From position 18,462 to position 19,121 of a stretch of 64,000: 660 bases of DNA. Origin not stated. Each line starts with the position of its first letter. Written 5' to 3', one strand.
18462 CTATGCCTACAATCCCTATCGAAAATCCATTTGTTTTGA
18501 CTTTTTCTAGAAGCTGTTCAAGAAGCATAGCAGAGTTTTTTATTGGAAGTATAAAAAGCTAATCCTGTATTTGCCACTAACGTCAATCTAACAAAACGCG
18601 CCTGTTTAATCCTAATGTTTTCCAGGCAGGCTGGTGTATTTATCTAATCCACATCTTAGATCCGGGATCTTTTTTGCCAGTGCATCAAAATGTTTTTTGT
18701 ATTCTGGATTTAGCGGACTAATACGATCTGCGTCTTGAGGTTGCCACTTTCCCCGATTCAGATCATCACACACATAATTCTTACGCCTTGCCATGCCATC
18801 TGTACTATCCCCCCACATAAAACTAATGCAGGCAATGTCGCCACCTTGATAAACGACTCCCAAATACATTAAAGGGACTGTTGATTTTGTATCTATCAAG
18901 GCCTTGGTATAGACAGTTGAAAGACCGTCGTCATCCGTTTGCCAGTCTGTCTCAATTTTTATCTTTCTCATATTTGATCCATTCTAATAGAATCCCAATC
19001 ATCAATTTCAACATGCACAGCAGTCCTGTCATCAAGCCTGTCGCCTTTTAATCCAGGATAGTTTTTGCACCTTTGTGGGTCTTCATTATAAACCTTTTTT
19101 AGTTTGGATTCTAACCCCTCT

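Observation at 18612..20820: Three-gene operon of uncharacterised proteins (Nudix-like, PP2C-like, small) inside the glycan island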

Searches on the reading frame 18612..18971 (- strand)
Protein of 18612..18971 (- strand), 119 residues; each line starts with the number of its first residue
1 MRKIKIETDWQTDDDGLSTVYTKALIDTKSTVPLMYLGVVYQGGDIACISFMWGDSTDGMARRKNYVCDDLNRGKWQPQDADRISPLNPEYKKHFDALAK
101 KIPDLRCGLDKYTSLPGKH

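Call 3: search_protein_families(library=pfam, proteins=[window:18612-18971:-], max_evalue=1)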
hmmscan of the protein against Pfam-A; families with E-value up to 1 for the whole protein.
window:18612-18971:- (119 aa): 0 families

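Call 4: search_protein_families(library=padloc, proteins=[window:18612-18971:-], max_evalue=1)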
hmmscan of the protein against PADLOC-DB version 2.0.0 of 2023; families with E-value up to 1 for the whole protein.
window:18612-18971:- (119 aa): 0 families
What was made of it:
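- On Known anti-phage defence systems: PADLOC 0 hits (call 4).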

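Call 5: search_protein_families(library=ncbifam, proteins=[window:18612-18971:-], max_evalue=1)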
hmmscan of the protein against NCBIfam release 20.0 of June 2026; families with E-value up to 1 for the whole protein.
window:18612-18971:- (119 aa): 0 families

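Call 19: find_homologous_proteins(query=window:18612-18971:-, max_evalue=0.01)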
Query window:18612-18971:- (119 aa): 1 proteins with E <= 0.01 among 2 candidates.
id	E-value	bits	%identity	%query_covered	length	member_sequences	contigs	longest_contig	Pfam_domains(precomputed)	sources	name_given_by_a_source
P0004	1.5e-77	276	100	100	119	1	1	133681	-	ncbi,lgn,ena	-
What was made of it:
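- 18612..18971 (-): g3: 119-aa orphan ORF coupled to g2 by an ATGA overlap. No homologue other than itself in 5.8 billion proteins (call 19).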

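Call 42: search_protein_families(library=pfam, proteins=[P0088, P0093, P0108, P0111, P0124, P0136, P0102, P0100, P0023, P0070], max_evalue=0.01)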
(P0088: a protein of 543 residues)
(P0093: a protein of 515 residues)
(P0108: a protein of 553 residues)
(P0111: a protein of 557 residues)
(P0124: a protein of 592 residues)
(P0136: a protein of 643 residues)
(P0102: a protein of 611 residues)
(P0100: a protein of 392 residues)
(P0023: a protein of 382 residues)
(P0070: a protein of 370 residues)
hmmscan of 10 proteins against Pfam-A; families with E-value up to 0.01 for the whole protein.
P0088 (543 aa): 0 families

P0093 (515 aa): 0 families

P0108 (553 aa): 1 family
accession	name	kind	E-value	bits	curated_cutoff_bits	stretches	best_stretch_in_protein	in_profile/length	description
PF13672.11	PP2C_2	-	0.0001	22.3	24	1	295-534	24-204/209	Protein phosphatase 2C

P0111 (557 aa): 0 families

P0124 (592 aa): 1 family
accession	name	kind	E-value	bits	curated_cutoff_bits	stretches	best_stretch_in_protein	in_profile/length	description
PF01966.28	HD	-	0.001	19.8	22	1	105-229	4-111/116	HD domain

P0136 (643 aa): 0 families

P0102 (611 aa): 2 families
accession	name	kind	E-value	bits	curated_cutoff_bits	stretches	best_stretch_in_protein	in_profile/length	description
PF00293.34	NUDIX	-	8.8e-05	23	21.1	1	412-481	6-66/134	NUDIX domain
PF16222.10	DUF4881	-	0.0073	16.8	27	0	346-416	82-152/174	Domain of unknown function (DUF4881)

P0100 (392 aa): 0 families

P0023 (382 aa): 0 families

P0070 (370 aa): 0 families

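Call 53: search_protein_families(library=pfam, proteins=[L014:965-1534:-, L014:193-912:-, L014:2525-3322:-, L014:3550-4176:+, L014:4516-6003:-, L011:6828-7667:+, L011:7693-7935:+, L011:8574-9038:+, L011:9209-10210:-, L010:7455-7889:-], max_evalue=0.001)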
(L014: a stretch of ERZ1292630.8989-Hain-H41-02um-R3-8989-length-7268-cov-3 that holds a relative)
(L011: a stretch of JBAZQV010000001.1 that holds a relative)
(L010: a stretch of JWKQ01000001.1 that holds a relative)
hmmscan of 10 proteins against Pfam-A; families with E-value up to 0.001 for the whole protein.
L014:965-1534:- (189 aa): 5 families
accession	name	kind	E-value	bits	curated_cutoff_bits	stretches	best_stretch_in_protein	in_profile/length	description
PF08241.18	Methyltransf_11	-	2.2e-10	41.4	21.2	1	64-106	53-95/95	Methyltransferase domain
PF13489.12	Methyltransf_23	-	1.5e-07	31.8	27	1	64-124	74-133/164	Methyltransferase domain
PF08242.18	Methyltransf_12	-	1e-05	26.6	30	1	61-104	59-98/98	Methyltransferase domain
PF13847.12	Methyltransf_31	-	1.4e-05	25.2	27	1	66-110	67-113/145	Methyltransferase domain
PF13649.12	Methyltransf_25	-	1.7e-05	25.8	27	1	63-102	56-97/97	Methyltransferase domain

L014:193-912:- (239 aa): 1 family
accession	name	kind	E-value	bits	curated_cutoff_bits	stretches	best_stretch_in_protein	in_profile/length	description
PF01066.26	CDP-OH_P_transf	-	7.7e-05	23.6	22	1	40-200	3-147/152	CDP-alcohol phosphatidyltransferase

L014:2525-3322:- (265 aa): 7 families
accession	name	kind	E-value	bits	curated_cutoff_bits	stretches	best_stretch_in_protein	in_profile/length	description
PF01370.27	Epimerase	-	8e-38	130.6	20.9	1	6-202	2-239/240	NAD dependent epimerase/dehydratase family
PF16363.11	GDP_Man_Dehyd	-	8.6e-30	104.8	27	1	36-261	58-331/332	GDP-mannose 4,6 dehydratase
PF04321.23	RmlD_sub_bind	-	2.7e-21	76.3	27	1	4-157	2-161/287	RmlD substrate binding domain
PF02719.21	Polysacc_synt_2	-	1.3e-14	54.5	20.2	1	37-233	61-258/293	Polysaccharide biosynthesis protein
PF01073.25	3Beta_HSD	-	4.6e-12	46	22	1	8-158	3-192/280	3-beta hydroxysteroid dehydrogenase/isomerase family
PF07993.18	NAD_binding_4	-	1.1e-10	41.5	20.1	1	51-160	86-220/258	Male sterility protein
PF13460.12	NAD_binding_10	-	2.4e-09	37.7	27.2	1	9-155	1-154/184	NAD(P)H-binding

L014:3550-4176:+ (208 aa): 3 families
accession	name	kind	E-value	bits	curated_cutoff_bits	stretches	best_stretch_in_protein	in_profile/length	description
PF14251.12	PterinBD-DUF4346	-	4e-19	69.6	29.6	1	118-198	1-86/86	PterinBD-DUF4346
PF13370.11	Fer4_13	-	3.6e-08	34.4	24.5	1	17-84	2-58/58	4Fe-4S single cluster domain of Ferredoxin I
PF13459.11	Fer4_15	-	2.8e-06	28.4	22.4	1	14-83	1-65/66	4Fe-4S single cluster domain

L014:4516-6003:- (495 aa): 2 families
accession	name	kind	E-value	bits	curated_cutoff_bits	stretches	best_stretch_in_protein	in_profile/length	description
PF04055.27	Radical_SAM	-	4e-21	76.3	29.5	1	192-357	3-164/166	Radical SAM superfamily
PF02310.24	B12-binding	-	8e-16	58.4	32.1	1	11-132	13-120/121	B12 binding domain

L011:6828-7667:+ (279 aa): 1 family
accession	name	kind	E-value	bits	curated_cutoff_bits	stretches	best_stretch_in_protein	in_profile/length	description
PF01464.25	SLT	-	1.7e-07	31.3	21.3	1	144-246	8-105/117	Transglycosylase SLT domain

L011:7693-7935:+ (80 aa): 0 families

L011:8574-9038:+ (154 aa): 0 families

L011:9209-10210:- (333 aa): 1 family
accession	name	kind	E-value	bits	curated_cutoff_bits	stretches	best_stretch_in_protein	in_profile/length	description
PF03706.18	LPG_synthase_TM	-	1.6e-43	149.8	33.4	1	20-318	2-302/302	Lysylphosphatidylglycerol synthase TM region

L010:7455-7889:- (144 aa): 1 family
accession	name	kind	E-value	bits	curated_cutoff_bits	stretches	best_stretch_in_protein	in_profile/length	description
PF08570.15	DUF1761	-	4.8e-28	98.3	31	1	10-134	2-123/123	Protein of unknown function (DUF1761)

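Call 56: search_protein_families(library=pfam, proteins=[L011:8574-9038:+, P0136], max_evalue=10)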
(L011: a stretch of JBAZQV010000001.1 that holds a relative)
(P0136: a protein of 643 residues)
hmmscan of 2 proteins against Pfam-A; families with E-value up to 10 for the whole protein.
L011:8574-9038:+ (154 aa): 0 families

P0136 (643 aa): 1 family
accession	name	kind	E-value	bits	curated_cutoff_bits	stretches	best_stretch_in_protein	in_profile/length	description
PF13672.11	PP2C_2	-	0.29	11.1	24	1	358-463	11-120/209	Protein phosphatase 2C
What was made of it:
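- On Nudix hydrolase superfamily (g1): No hit for g1 (calls 3, 56).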

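Call 59: search_protein_families(library=phrogs, proteins=[window:18612-18971:-], max_evalue=0.1)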
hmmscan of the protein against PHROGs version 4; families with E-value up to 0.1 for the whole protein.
window:18612-18971:- (119 aa): 0 families
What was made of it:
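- On Known anti-phage defence systems: PHROGs none (call 59).
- Checked: None of the three has any hit in Pfam, PADLOC, NCBIfam or PHROGs (calls 3, 4, 5, 59).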

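Call 74: search_solved_structures(query=window:18612-18971:-, max_evalue=10)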
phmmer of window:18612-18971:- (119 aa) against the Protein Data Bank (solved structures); distinct sequences matched with E-value up to 10: 2.
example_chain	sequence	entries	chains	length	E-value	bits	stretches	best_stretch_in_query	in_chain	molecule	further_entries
6kks_A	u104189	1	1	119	0.25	14.7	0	62-104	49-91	Transcription factor WER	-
7aih_BA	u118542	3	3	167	0.94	12.9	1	75-115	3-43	mL94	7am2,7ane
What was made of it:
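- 18612..18971 (-): Nothing in the PDB (call 74).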

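Call 80: search_protein_families(library=pfam, proteins=[P0028, P0029, P0042, P0050, P0057, P0058, P0059, P0060, P0067, P0071], max_evalue=0.01)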
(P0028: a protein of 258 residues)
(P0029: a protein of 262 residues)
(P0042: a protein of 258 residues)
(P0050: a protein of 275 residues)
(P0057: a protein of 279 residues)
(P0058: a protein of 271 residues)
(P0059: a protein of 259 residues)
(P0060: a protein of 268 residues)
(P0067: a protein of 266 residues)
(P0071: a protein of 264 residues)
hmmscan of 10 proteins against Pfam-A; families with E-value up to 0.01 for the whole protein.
P0028 (258 aa): 1 family
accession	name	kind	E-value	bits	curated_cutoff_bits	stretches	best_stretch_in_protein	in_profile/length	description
PF13672.11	PP2C_2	-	0.007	16.4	24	0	10-219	7-176/209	Protein phosphatase 2C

P0029 (262 aa): 1 family
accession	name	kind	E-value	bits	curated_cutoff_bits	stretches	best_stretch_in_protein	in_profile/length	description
PF13672.11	PP2C_2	-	0.00017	21.7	24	1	13-213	9-175/209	Protein phosphatase 2C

P0042 (258 aa): 1 family
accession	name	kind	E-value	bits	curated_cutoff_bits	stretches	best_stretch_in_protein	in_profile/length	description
PF13672.11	PP2C_2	-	1.4e-07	31.7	24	1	15-234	10-198/209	Protein phosphatase 2C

P0050 (275 aa): 1 family
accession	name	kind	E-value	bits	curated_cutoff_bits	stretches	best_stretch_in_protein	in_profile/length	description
PF13672.11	PP2C_2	-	2.9e-06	27.4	24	1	40-137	26-122/209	Protein phosphatase 2C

P0057 (279 aa): 1 family
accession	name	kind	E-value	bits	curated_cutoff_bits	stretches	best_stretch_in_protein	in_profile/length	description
PF13672.11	PP2C_2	-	0.00017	21.6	24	1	33-253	9-196/209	Protein phosphatase 2C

P0058 (271 aa): 0 families

P0059 (259 aa): 1 family
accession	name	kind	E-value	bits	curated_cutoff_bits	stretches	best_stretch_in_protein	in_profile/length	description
PF13672.11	PP2C_2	-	7.3e-07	29.4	24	1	11-222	5-184/209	Protein phosphatase 2C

P0060 (268 aa): 1 family
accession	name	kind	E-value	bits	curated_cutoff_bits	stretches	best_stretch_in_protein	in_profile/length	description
PF13672.11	PP2C_2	-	1.5e-06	28.3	24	1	12-232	8-185/209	Protein phosphatase 2C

P0067 (266 aa): 1 family
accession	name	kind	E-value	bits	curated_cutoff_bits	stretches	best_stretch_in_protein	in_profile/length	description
PF13672.11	PP2C_2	-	8.2e-05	22.7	24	1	19-125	9-124/209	Protein phosphatase 2C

P0071 (264 aa): 1 family
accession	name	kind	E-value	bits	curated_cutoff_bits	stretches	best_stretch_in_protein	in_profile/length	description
PF13672.11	PP2C_2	-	0.0037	17.3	24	0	20-218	11-175/209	Protein phosphatase 2C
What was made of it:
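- On Pfam PP2C_2 (PF13672) / PP2C / SpoIIE (g2): Relatives P0042, P0059, P0060 and P0050 score 27-32 bits against a threshold of 24 (call 80), so g2 belongs to the clan but to no curated family.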
